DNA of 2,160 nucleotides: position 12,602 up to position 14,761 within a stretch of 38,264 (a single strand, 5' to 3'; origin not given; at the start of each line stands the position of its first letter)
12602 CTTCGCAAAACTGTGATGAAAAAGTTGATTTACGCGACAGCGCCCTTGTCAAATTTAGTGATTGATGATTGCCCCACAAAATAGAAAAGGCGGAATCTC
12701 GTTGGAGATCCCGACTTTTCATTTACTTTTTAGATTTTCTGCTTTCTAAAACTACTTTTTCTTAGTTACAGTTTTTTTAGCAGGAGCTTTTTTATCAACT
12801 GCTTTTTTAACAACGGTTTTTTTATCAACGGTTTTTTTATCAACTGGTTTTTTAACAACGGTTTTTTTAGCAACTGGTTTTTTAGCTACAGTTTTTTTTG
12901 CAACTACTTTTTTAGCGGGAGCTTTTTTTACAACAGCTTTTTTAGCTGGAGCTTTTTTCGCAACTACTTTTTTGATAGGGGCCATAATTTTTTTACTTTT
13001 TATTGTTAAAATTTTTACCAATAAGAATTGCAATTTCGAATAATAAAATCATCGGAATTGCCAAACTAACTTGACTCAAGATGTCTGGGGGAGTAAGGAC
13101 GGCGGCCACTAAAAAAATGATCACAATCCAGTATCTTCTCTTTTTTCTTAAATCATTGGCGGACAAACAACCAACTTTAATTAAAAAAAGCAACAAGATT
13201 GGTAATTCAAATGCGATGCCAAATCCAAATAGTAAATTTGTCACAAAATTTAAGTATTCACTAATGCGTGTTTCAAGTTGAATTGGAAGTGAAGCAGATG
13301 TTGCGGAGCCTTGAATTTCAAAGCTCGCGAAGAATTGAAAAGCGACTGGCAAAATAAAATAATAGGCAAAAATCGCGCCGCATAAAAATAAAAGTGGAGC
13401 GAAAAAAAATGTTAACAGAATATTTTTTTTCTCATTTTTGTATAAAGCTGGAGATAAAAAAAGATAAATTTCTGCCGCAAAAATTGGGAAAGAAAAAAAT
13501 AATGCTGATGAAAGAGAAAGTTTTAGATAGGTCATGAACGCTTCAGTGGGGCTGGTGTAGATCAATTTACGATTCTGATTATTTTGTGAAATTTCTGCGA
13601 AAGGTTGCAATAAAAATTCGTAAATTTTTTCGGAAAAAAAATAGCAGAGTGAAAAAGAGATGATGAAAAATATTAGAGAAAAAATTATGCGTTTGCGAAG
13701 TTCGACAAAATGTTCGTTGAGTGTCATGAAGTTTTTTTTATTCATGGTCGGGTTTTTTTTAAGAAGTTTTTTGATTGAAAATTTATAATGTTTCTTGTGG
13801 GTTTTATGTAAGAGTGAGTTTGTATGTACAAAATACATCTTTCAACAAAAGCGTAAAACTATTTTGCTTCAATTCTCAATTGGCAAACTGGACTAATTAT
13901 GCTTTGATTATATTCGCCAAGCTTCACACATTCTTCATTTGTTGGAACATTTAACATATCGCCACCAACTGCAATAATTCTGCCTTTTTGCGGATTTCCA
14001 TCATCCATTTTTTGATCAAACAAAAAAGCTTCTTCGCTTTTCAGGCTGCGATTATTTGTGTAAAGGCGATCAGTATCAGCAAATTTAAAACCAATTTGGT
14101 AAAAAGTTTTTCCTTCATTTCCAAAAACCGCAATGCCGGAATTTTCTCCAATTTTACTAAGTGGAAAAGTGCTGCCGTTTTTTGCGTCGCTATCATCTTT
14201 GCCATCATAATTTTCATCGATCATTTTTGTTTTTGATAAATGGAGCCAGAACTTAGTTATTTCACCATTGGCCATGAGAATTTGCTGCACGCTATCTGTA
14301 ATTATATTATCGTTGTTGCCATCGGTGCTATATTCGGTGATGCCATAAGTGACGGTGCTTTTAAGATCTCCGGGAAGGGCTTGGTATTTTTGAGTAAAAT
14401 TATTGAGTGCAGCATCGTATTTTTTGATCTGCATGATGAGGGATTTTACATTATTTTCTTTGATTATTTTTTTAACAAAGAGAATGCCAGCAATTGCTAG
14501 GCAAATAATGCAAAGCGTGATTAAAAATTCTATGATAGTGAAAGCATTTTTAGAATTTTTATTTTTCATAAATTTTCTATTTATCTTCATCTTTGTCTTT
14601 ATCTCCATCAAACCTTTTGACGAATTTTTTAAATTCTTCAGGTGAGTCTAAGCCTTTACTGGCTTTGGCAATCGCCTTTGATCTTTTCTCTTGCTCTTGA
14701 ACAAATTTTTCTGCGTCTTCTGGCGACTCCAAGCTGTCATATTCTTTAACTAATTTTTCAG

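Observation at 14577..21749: Orphan 2390-aa VirB6/TrbL-like protein with a ~1100-aa Cys-rich ectodomain and ~900-aa repeat tail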

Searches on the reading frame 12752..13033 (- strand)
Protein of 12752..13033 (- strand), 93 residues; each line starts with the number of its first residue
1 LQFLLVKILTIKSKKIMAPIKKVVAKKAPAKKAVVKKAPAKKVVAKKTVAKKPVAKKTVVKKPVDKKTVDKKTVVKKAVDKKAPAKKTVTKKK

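Call 7: search_protein_families(library=pfam, proteins=[window:12752-13033:-], max_evalue=0.01)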
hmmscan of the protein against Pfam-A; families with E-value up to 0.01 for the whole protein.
window:12752-13033:- (93 aa): 2 families
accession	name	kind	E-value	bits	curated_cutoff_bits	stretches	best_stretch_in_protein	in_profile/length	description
PF07382.16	HC2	-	1.4e-11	45.3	40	1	17-92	68-144/194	Histone H1-like nucleoprotein HC2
PF02095.21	Extensin_1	-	0.0033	17.7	105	1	19-87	15-83/171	Extensin-like protein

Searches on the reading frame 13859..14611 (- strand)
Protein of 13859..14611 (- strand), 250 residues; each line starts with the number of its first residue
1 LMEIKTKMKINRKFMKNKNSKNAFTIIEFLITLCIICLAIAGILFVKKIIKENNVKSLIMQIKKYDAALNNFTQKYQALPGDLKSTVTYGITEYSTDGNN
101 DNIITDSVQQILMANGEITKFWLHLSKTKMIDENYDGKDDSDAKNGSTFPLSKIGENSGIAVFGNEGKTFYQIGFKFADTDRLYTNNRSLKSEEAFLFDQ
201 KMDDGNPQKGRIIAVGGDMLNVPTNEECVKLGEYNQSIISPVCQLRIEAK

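Call 7: search_protein_families(library=pfam, proteins=[window:13859-14611:-], max_evalue=0.01)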
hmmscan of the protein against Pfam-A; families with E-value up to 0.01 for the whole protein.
window:13859-14611:- (250 aa): 0 families

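Call 28: search_protein_families(library=pfam, proteins=[window:13859-14611:-], max_evalue=1)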
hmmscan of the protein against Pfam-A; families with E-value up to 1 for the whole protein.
window:13859-14611:- (250 aa): 3 families
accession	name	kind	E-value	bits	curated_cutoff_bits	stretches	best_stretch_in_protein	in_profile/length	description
PF01594.21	AI-2E_transport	-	0.075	12.6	34.3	1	14-123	41-145/327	AI-2E family transporter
PF07963.17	N_methyl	-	0.15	12.1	21.2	1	19-44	2-27/27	Prokaryotic N-terminal methylation motif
PF13789.11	DUF4181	-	0.81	10.6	25.4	0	5-46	12-54/108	Domain of unknown function (DUF4181)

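Call 43: find_homologous_proteins(query=window:13859-14611:-, max_evalue=0.001)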
Query window:13859-14611:- (250 aa): 62 proteins with E <= 0.001 among 291 candidates.
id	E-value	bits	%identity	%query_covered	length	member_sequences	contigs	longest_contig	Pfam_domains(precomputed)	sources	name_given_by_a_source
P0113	4.2e-154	529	96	100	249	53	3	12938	-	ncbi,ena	-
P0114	1.4e-107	377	69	94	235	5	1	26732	-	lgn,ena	-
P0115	9.1e-106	371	70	93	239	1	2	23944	-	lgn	-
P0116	7.3e-105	368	66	97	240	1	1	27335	-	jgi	-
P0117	7.7e-104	364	67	95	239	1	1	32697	-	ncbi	-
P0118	5.4e-103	362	66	94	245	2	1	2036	-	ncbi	-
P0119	3.4e-102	359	66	96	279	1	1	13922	-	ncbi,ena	-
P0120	2.5e-100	353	67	93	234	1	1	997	-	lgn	-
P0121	4.6e-100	352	66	92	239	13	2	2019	-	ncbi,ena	-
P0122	6.7e-100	351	65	95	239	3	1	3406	-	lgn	-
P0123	3.2e-99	349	64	95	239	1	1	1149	-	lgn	-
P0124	5.3e-99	349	67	94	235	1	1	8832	-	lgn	-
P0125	1.2e-98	347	64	98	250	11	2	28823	-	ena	-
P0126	3.1e-98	346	63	95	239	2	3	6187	-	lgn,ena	-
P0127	4.2e-98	346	63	95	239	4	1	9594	-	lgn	-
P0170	2.1e-42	163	40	90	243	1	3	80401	-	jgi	jgi:hypothetical protein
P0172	3.7e-21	94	33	79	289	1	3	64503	PF07963.18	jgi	jgi:prepilin-type N-terminal cleavage/methylation domain-containing protein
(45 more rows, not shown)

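Call 61: predict_structure(alignment_id=A4)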
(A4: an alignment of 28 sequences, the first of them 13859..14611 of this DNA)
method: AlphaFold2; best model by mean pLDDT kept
length: 250 residues; sequences in the alignment: 28
mean_pLDDT: 89.9   pTM: 0.80
mean pLDDT of the five models: 89.9, 89.4, 88.3, 87.5, 83.8
residues with pLDDT >= 90: 200; 70-90: 26; 50-70: 7; < 50: 17
segments of 3 or more residues with pLDDT < 50: 1-3, 9-11, 13-21
pLDDT, mean of each block of 10 residues (from residue 1): 45 44 73 92 88 92 98 97 97 97 96 97 98 97 97 87 96 96 94 96 96 96 91 93 95
secondary structure, 60 per line:
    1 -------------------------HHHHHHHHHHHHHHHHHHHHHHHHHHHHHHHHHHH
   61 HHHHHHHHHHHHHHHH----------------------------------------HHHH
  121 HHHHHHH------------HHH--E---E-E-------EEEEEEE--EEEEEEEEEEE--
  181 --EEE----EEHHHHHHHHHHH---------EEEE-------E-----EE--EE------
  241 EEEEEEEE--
elements in order: H26-76 H117-127 E159-165 E168-178 E183-185 H192-202 E212-215 E241-248

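Call 63: fold_search(model_id=the predicted structure, library=pdb)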
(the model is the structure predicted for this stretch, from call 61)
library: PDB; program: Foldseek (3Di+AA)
matches with E <= 10: 76; with E <= 0.001: 0
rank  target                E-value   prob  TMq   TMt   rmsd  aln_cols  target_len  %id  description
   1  4tsm_B                1.5e-02  0.99  0.36  0.19   5.8       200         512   10  MBP-fusion protein of PilA1 from C. difficile R20291 residues 26-166 (released 2015-01-14)
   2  5bz6                  1.0e+00  0.03  0.12  0.12  13.8       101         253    9  Crystal structure of the N-terminal domain single mutant (S92A) of the human mitochondrial calcium uniporter fused with  (released 2015-09-16)
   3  8h3y_B                1.9e+00  0.11  0.19  0.14   4.9        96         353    7  Bacteroide Fragilis Toxin in complex with nanobody 327 (released 2023-02-08)
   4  9oat_A                2.0e+00  0.02  0.10  0.04  12.3       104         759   14  TNA polymerase, 5-270, binary complex (released 2025-12-10)
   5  7poq_B                2.2e+00  0.10  0.18  0.14   5.2        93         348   13  Crystal structure of profragilysin-3 (proBFT-3) from Bacteroides fragilis in complex with foliosidine in P41212. (released 2022-09-14)
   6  4bhm_D                2.3e+00  0.05  0.14  0.34   6.8        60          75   10  The crystal structure of MoSub1-DNA complex reveals a novel DNA binding mode (released 2014-04-23)
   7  3p24_D                2.4e+00  0.10  0.19  0.14   5.7        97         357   12  Structure of profragilysin-3 from Bacteroides fragilis (released 2010-12-29)
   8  3p24_A                2.6e+00  0.08  0.18  0.14   5.2        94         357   13  Structure of profragilysin-3 from Bacteroides fragilis (released 2010-12-29)
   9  8h3y_A                2.9e+00  0.08  0.18  0.13   5.3        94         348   10  Bacteroide Fragilis Toxin in complex with nanobody 327 (released 2023-02-08)
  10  4bhm_B                2.9e+00  0.03  0.14  0.31   6.9        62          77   14  The crystal structure of MoSub1-DNA complex reveals a novel DNA binding mode (released 2014-04-23)
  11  6sui                  3.1e+00  0.03  0.16  0.13   7.8       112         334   12  AMICOUMACIN KINASE AMIN (released 2020-07-22)
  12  5zg9_A                3.3e+00  0.02  0.10  0.24   6.9        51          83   12  Crystal structure of MoSub1-ssDNA complex in phosphate buffer (released 2019-03-27)
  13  7pol_B                3.8e+00  0.05  0.17  0.13   5.8        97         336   15  Crystal structure of profragilysin-3 (proBFT-3) from Bacteroides fragilis in complex with flumequine (released 2022-09-14)
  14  8h3x_C                3.8e+00  0.05  0.15  0.11   8.8        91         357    8  Bacteroide Fragilis Toxin in complex with nanobody 282 (released 2023-02-08)
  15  6sv5                  3.8e+00  0.02  0.15  0.12   8.1       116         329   13  Amicoumacin kinase AmiN in complex with ATP (released 2020-07-22)
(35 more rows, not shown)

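Call 83: find_encoding_contigs(protein=P0170, flank=9000, max_places=1)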
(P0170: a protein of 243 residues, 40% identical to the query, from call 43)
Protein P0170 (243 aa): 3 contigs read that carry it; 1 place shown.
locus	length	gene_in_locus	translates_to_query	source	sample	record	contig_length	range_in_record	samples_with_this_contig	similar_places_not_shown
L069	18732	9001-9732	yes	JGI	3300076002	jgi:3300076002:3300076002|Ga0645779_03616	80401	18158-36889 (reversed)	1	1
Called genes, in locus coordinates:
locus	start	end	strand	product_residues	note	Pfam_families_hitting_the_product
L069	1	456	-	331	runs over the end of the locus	PF00437:T2SSE, PF27713:UCP018868 (faint)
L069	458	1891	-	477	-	PF03743:TrbI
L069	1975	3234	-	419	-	PF05496:RuvB_N (faint), PF13177:DNA_pol3_delta2, PF00004:AAA, PF07728:AAA_5 (faint), PF13173:AAA_14 (faint), PF13401:AAA_22 (weak), PF22608:DNAX_ATPase_lid, PF12169:DNA_pol3_gamma3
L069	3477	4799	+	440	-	-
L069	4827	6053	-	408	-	-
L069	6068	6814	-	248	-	PF18912:DZR_2, PF00156:Pribosyltran (weak)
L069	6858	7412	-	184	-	PF02559:CarD_TRCF_RID, PF21095:CarD_C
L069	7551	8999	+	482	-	PF19425:Csd3_N2, PF01551:Peptidase_M23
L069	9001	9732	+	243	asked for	-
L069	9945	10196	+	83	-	PF01632:Ribosomal_L35p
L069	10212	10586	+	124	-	PF00453:Ribosomal_L20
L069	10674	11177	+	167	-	PF01782:RimM, PF24986:PRC_RimM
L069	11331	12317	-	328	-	PF01156:IU_nuc_hydro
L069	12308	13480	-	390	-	-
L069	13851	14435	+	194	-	-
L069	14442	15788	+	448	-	PF10396:TrmE_N, PF12631:MnmE_helical, PF03193:RsgA_GTPase (faint), PF00350:Dynamin_N (weak), PF01926:MMR_HSR1, PF02421:FeoB_N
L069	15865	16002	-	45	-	-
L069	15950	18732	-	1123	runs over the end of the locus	PF04610:TrbL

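Call 84: find_encoding_contigs(protein=P0172, flank=9000, max_places=1)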
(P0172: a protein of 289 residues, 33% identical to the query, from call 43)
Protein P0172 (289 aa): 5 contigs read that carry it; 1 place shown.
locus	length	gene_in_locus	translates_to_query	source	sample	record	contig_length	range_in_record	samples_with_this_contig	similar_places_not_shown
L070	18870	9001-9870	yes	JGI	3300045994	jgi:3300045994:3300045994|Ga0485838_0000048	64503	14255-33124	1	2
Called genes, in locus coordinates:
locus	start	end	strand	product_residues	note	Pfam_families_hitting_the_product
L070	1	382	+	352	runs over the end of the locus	PF02504:FA_synthesis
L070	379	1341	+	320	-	PF00108:Thiolase_N, PF08545:ACP_syn_III, PF08541:ACP_syn_III_C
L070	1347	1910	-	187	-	-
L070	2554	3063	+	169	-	-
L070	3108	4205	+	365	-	-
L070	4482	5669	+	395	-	-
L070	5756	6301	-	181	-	PF01327:Pep_deformylase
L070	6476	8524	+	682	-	PF00015:MCPsignal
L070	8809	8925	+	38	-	PF13936:HTH_38 (weak)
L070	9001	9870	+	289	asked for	PF07963:N_methyl (weak)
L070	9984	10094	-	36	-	-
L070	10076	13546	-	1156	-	PF17757:UvrB_inter, PF00176:SNF2-rel_dom (faint), PF21132:MFD_D3 (weak), PF02559:CarD_TRCF_RID, PF00270:DEAD, PF04851:ResIII, PF00271:Helicase_C, PF03461:TRCF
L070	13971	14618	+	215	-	-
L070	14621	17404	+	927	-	-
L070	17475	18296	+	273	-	PF02582:DUF155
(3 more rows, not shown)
